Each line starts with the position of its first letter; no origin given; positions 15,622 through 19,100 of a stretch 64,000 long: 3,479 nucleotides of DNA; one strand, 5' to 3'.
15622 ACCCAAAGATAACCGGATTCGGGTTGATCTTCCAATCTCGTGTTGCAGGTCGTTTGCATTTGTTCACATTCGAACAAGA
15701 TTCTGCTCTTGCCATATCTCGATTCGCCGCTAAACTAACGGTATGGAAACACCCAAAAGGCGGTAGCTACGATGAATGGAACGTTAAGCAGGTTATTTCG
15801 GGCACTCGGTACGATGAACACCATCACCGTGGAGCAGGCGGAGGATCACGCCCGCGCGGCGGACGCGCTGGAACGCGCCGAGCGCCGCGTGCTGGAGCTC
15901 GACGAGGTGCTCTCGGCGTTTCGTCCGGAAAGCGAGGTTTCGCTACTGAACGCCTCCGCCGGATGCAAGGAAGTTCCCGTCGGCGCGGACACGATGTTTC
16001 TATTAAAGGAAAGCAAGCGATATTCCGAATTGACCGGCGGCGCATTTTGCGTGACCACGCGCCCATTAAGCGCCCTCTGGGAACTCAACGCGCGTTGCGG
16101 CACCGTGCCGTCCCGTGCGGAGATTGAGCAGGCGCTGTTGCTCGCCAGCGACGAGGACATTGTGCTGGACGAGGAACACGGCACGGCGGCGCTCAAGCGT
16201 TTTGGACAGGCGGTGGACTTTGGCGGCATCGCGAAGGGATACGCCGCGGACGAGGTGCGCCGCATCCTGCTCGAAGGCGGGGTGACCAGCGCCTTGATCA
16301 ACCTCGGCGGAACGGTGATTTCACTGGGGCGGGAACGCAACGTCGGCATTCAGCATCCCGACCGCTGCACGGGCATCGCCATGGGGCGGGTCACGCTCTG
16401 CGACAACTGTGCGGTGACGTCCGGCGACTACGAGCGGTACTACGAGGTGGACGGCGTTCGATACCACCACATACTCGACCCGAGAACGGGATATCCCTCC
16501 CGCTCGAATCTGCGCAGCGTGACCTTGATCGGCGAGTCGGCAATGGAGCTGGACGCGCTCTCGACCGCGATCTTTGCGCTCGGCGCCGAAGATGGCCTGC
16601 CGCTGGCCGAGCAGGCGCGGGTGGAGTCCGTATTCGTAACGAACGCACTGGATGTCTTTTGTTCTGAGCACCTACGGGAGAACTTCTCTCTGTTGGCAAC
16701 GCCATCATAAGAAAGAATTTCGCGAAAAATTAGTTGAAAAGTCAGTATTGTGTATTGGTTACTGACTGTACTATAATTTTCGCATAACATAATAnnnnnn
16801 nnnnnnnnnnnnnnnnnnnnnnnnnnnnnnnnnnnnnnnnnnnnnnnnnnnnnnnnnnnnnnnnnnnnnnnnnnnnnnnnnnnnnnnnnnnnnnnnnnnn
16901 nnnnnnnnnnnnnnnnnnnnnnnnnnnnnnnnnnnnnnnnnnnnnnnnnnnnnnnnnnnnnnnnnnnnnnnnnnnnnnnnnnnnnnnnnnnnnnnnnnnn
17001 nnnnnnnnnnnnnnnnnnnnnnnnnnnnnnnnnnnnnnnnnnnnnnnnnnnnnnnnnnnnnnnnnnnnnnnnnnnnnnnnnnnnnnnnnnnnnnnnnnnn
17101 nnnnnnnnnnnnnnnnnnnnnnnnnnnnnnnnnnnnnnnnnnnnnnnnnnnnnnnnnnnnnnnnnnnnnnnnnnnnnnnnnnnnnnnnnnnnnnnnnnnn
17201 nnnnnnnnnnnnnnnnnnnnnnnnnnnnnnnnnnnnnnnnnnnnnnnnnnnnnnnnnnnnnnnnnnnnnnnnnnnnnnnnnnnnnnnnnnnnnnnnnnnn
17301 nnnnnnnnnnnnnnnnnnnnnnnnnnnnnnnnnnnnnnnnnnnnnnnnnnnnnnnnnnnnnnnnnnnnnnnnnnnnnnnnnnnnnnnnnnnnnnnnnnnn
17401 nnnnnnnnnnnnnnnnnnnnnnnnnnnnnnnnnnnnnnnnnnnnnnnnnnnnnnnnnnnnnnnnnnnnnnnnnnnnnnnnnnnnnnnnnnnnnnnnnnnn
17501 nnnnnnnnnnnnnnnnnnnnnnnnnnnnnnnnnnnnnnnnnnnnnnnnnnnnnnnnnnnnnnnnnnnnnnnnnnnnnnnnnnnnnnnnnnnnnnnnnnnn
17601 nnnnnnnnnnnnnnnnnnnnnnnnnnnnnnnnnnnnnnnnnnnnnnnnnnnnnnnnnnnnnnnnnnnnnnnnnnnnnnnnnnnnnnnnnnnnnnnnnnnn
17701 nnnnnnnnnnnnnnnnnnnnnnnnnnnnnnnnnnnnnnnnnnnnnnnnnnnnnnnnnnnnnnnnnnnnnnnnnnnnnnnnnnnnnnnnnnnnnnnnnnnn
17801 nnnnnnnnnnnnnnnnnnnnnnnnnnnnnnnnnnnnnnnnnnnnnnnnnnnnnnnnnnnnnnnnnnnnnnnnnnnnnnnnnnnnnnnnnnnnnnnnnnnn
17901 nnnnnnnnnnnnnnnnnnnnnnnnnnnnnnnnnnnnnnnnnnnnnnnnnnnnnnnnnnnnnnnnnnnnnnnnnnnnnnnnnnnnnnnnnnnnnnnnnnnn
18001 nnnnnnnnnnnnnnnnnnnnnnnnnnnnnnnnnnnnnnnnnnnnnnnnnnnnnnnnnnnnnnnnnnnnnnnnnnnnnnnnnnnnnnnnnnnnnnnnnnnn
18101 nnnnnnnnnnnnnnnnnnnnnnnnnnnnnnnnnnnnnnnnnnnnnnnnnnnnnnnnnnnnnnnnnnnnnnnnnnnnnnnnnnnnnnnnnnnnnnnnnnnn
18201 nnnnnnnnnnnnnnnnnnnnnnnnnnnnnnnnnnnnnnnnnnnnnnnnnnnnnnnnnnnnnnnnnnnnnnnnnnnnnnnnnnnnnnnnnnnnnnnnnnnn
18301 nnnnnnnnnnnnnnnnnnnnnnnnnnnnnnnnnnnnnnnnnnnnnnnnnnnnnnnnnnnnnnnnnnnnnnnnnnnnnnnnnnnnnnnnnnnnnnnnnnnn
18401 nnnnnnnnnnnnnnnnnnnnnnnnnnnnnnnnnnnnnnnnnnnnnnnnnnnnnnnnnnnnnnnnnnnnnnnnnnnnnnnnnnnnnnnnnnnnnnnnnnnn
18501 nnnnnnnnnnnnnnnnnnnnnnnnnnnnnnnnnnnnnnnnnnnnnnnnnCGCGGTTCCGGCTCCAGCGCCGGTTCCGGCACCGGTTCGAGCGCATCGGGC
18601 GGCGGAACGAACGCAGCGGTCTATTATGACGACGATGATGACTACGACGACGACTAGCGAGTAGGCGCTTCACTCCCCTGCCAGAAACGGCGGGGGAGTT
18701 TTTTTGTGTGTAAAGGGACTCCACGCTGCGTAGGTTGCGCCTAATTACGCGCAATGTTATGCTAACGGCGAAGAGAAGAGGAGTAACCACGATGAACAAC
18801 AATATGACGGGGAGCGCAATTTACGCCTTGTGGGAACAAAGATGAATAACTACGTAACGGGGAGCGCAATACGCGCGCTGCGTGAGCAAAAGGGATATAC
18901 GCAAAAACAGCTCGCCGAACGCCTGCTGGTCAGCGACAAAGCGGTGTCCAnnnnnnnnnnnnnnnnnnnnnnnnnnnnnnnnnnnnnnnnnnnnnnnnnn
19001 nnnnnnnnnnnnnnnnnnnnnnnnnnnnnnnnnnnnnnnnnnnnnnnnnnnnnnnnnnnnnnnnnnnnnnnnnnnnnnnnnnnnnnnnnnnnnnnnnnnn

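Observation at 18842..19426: XRE-type HTH fused to a complete desulfoferrodoxin (superoxide reductase)-like domain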

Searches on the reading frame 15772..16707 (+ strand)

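Call 14: search_protein_families(library=pfam, proteins=[window:15772-16707:+], max_evalue=0.001)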
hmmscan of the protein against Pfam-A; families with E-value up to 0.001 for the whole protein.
window:15772-16707:+ (312 aa): 1 family
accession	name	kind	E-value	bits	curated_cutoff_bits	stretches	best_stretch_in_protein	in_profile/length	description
PF02424.20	ApbE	-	1.2e-74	251.7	25.6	1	12-287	1-265/266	ApbE family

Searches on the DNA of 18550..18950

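Call 65: search_rna_families(source=window, start=18550, end=18950, threshold=evalue, max_evalue=1)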
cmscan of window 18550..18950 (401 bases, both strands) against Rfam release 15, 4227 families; matches with E-value up to 1: 1.
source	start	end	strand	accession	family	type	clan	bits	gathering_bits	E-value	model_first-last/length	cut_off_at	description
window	18551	18582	+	RF03158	L31-Actinobacteria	Cis-reg; leader;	CL00118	17.8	35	0.83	1-48/48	no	L31-Actinobacteria ribosomal protein leader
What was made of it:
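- Tried and rejected: Rfam found no RNA element in the leader (call 65).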
